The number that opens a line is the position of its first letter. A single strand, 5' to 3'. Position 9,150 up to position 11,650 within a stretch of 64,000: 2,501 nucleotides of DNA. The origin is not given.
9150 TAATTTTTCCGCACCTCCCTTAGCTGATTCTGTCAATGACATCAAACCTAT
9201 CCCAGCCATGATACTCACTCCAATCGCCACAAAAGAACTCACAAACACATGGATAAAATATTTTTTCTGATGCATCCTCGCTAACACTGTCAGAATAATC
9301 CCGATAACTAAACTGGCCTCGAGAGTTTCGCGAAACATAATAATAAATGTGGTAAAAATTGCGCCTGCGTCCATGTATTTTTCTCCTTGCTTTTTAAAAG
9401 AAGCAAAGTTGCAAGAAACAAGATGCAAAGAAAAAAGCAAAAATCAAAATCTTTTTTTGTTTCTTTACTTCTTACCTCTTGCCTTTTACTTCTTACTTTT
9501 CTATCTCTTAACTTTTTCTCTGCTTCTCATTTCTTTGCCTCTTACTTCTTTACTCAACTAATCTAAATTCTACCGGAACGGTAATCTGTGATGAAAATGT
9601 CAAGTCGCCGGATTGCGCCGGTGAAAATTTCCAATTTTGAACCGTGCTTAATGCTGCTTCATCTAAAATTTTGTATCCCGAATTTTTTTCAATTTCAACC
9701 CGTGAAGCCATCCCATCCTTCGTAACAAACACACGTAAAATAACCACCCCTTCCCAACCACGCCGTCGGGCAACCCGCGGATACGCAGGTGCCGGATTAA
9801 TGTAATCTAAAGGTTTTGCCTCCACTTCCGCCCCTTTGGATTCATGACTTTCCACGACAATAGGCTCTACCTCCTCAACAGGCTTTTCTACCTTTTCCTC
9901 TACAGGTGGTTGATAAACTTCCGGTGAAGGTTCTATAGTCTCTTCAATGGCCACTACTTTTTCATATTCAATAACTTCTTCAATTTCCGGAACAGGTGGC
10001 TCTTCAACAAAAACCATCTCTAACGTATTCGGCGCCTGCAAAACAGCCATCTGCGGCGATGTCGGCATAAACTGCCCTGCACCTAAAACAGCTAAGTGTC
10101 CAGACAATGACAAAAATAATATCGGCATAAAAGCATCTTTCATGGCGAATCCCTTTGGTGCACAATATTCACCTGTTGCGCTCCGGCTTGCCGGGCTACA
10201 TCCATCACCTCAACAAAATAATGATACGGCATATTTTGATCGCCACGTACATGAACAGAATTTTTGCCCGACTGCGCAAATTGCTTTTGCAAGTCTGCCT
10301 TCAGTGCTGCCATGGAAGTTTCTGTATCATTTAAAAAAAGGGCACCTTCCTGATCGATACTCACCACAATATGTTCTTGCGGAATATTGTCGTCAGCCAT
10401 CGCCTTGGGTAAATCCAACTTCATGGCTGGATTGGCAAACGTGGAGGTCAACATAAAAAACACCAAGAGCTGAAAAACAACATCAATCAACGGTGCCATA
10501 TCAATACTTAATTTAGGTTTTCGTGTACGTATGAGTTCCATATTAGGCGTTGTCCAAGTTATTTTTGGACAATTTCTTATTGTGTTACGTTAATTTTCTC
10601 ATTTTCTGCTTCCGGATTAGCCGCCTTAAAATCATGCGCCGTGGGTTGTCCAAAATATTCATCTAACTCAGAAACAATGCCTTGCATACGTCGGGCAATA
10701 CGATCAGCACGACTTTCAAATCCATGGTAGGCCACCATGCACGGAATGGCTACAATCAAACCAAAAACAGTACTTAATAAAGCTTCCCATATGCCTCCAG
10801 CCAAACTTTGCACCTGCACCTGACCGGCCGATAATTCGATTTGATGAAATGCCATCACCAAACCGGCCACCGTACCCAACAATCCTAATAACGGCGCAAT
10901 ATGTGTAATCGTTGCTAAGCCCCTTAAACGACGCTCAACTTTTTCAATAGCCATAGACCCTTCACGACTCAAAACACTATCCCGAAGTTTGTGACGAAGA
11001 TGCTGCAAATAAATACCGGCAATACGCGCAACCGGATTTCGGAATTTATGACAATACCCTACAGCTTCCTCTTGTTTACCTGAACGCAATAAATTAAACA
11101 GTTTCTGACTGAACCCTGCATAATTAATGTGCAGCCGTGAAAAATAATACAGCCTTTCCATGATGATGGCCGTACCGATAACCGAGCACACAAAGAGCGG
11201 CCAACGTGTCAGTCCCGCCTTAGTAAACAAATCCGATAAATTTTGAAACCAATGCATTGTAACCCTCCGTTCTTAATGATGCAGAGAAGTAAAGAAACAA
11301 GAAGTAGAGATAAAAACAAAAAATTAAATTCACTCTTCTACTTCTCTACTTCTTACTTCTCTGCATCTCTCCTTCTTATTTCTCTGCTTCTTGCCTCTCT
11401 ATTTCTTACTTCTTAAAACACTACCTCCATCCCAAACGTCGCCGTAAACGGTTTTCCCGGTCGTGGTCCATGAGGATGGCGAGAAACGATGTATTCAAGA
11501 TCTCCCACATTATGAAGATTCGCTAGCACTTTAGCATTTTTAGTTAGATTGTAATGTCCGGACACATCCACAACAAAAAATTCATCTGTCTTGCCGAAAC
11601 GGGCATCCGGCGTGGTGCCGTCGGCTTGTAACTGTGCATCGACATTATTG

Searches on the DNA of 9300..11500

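Call 102: search_rna_families(source=window, start=9300, end=11500, threshold=evalue, max_evalue=1)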
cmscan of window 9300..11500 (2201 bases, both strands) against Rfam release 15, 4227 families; matches with E-value up to 1: 25.
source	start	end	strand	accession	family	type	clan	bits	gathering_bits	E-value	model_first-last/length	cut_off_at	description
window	11271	11373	-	RF04164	MIR1507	Gene; miRNA;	-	35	73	8.1e-06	1-107/107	no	MIR1507 microRNA precursor family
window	11274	11371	-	RF04059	MIR5020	Gene; miRNA;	-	34.7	73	8.9e-05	1-109/109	no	MIR5020 microRNA precursor family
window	11280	11395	-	RF03792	MIR6462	Gene; miRNA;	-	32.8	96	0.0022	1-119/119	no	MIR6462 microRNA precursor family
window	9406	9514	+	RF01577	RNase_P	Gene; ribozyme;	CL00002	29.8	100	0.027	47-170/626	no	Plasmodium RNase_P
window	11271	11406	+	RF00690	MIR408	Gene; miRNA;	-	27.1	64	0.00062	1-126/126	no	MIR408 microRNA precursor family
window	9393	9497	-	RF00908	MIR529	Gene; miRNA;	-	25.8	75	0.0046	1-131/131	no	MIR529 microRNA precursor family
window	11274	11381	+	RF04173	MIR847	Gene; miRNA;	-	25.3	184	0.015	1-164/164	no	MIR847 microRNA precursor family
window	11275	11379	-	RF01911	MIR2118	Gene; miRNA;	-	25.3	85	0.039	1-170/170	no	MIR2118 microRNA precursor family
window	11276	11364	-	RF00834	mir-268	Gene; miRNA;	-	25.2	47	0.096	1-89/89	no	mir-268 microRNA precursor family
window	11278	11367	-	RF04173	MIR847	Gene; miRNA;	-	25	184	0.018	1-164/164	no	MIR847 microRNA precursor family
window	11270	11404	-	RF00690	MIR408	Gene; miRNA;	-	23.6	64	0.0076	1-126/126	no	MIR408 microRNA precursor family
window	9406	9485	-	RF03356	mir-4782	Gene; miRNA;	-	22.8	100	0.39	1-79/79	no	mir-4782 microRNA precursor family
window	11277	11368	+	RF04171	MIR1509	Gene; miRNA;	-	22.7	87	0.25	1-121/121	no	MIR1509 microRNA precursor family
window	11280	11365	-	RF00332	snoZ266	Gene; snRNA; snoRNA; CD-box;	-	22.5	43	0.55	1-90/90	no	Small nucleolar RNA Z266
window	9431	9470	+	RF04344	Plastid-psbA-3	Cis-reg;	CL00153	21.9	48.4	0.68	1-57/57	no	Plastid-psbA-3 3UTR RNA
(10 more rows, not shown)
